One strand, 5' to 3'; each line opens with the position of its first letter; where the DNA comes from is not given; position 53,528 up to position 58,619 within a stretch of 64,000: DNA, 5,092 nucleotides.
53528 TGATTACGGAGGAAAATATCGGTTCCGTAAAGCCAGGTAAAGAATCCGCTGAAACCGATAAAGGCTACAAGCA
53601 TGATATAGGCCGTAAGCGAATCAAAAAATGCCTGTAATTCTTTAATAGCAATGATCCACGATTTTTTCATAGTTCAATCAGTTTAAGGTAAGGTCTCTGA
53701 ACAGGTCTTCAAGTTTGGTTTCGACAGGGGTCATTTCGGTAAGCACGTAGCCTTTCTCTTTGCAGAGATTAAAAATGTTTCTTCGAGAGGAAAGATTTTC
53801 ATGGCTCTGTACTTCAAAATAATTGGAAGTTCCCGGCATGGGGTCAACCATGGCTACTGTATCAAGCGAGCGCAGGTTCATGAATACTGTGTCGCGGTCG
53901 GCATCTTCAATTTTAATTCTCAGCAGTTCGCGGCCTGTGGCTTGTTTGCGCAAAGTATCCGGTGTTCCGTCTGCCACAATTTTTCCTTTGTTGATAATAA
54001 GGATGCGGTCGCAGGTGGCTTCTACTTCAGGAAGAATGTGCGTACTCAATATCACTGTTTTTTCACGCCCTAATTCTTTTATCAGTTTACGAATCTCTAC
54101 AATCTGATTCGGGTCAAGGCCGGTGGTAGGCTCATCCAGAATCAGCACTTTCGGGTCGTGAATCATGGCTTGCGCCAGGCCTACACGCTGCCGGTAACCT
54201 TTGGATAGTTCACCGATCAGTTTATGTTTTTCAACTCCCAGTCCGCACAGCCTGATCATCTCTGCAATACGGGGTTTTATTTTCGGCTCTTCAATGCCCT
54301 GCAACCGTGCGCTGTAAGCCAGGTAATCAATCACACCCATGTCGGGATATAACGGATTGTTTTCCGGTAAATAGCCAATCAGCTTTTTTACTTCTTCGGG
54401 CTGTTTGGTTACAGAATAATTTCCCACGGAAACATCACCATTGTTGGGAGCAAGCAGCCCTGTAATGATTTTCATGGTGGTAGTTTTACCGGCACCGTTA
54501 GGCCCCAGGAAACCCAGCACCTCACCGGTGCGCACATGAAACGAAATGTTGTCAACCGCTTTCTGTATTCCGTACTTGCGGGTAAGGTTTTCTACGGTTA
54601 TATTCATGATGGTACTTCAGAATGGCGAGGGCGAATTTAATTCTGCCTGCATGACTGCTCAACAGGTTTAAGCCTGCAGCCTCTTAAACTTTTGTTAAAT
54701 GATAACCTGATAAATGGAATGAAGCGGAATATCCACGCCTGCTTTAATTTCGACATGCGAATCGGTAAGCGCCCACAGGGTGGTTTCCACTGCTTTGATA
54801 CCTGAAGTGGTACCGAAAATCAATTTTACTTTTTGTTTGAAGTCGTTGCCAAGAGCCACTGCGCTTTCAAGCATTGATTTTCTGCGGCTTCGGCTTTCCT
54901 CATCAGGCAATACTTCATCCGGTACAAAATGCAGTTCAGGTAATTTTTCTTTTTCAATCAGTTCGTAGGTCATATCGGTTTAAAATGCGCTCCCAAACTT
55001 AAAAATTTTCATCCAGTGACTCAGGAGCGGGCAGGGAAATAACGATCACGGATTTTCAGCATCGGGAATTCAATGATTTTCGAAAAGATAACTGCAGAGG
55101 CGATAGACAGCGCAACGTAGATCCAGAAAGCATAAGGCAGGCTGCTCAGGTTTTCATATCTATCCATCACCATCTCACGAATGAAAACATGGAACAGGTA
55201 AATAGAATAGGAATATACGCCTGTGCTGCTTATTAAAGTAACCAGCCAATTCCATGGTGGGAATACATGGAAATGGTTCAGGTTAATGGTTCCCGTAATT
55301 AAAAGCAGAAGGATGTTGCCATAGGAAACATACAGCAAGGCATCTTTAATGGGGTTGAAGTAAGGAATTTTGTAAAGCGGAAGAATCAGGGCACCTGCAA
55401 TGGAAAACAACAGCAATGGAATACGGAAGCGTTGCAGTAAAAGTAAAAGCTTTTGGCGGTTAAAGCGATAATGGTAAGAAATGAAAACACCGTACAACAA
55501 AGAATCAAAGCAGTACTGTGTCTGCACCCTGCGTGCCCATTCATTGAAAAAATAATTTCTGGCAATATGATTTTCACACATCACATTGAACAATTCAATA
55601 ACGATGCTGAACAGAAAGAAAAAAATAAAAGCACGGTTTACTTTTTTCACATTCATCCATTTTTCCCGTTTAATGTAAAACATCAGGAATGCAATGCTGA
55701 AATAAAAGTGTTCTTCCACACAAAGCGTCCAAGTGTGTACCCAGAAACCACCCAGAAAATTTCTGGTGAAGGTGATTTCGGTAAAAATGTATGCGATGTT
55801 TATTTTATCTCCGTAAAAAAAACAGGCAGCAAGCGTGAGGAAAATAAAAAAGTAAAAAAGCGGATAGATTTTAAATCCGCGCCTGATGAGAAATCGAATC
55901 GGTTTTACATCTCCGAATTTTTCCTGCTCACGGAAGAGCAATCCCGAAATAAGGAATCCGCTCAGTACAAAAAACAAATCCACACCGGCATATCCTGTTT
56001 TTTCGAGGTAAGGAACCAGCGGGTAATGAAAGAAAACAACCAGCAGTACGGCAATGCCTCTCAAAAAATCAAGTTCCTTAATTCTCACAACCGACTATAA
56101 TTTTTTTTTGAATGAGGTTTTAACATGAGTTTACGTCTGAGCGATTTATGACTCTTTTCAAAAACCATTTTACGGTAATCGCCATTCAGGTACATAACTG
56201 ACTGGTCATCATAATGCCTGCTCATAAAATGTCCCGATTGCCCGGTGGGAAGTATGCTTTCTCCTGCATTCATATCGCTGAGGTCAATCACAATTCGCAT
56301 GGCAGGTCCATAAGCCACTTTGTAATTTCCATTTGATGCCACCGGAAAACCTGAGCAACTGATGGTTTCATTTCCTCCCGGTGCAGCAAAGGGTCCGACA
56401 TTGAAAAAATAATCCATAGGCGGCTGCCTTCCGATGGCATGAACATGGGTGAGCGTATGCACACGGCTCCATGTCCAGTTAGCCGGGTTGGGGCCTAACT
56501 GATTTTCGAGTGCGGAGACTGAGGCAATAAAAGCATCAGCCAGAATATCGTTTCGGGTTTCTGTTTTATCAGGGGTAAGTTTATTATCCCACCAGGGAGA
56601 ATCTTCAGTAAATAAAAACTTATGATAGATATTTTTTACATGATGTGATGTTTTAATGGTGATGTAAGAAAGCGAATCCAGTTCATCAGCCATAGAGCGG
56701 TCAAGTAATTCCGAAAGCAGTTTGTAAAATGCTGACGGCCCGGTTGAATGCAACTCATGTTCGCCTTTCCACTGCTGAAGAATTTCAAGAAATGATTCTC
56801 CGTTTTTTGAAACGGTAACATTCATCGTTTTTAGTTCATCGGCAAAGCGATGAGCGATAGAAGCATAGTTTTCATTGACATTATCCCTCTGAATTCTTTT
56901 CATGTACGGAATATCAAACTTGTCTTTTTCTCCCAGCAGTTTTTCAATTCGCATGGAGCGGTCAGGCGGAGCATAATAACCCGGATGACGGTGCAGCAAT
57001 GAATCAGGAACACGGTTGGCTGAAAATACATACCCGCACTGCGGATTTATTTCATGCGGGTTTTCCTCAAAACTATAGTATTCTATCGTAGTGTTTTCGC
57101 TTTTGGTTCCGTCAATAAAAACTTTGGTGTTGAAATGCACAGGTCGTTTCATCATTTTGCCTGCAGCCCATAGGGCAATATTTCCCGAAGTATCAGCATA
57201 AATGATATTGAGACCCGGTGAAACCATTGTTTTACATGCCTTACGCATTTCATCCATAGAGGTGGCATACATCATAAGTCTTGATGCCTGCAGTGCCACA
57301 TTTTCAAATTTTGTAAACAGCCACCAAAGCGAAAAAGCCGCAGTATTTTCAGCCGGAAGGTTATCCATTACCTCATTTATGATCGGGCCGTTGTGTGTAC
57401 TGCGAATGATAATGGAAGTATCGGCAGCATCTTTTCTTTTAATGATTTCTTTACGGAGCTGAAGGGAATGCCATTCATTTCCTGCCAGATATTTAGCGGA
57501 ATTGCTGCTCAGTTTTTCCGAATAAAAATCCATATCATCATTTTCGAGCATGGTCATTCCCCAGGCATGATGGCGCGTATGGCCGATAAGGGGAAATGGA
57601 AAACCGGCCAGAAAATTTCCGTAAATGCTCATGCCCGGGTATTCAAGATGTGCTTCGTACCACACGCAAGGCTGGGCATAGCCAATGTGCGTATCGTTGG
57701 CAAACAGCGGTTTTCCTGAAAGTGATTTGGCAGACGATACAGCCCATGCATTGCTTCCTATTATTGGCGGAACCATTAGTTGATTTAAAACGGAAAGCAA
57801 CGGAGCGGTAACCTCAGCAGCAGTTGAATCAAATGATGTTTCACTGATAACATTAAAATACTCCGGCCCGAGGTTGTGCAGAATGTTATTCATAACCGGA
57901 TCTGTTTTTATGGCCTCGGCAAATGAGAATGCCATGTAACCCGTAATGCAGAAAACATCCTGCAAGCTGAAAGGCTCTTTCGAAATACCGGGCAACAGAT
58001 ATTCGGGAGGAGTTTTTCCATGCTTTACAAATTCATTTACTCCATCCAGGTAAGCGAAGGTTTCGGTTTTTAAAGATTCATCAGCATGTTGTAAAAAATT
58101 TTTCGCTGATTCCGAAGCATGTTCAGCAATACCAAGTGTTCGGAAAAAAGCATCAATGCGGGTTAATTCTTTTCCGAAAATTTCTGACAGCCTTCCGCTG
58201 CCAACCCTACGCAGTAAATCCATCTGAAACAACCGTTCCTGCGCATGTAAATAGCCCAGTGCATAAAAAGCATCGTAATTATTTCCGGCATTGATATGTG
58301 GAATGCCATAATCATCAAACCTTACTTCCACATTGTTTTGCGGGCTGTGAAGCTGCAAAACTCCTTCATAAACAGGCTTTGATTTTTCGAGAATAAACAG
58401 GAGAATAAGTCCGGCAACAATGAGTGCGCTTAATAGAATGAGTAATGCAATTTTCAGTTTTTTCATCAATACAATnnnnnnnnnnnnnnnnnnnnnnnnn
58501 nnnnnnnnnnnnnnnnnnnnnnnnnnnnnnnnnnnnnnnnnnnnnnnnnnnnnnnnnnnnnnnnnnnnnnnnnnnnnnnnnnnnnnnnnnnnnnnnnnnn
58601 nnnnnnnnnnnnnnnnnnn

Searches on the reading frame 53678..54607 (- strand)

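Call 64: search_protein_families(library=pfam, proteins=[window:53678-54607:-], max_evalue=0.00001)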
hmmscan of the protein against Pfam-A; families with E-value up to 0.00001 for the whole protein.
window:53678-54607:- (309 aa): 2 families
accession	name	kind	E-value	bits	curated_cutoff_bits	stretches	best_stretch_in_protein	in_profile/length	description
PF00005.33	ABC_tran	-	4.4e-30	105.5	25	1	19-162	2-137/137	ABC transporter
PF13304.12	AAA_21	-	1.5e-12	48.6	27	1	133-191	237-299/304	AAA domain, putative AbiEii toxin, Type IV TA system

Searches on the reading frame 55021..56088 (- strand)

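Call 64: search_protein_families(library=pfam, proteins=[window:55021-56088:-], max_evalue=0.00001)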
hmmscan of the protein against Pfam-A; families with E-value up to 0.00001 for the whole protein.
window:55021-56088:- (355 aa): 1 family
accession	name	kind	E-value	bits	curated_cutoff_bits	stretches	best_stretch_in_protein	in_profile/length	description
PF01757.29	Acyl_transf_3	-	3.2e-25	89.3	31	1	4-336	2-325/326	Acyltransferase domain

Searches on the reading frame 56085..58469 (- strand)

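Call 64: search_protein_families(library=pfam, proteins=[window:56085-58469:-], max_evalue=0.00001)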
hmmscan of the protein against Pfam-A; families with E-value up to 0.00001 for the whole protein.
window:56085-58469:- (794 aa): 1 family
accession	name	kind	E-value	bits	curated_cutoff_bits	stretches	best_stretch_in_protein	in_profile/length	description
PF01804.23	Penicil_amidase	-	2.1e-194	648.8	21.3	1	46-773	1-671/675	Penicillin amidase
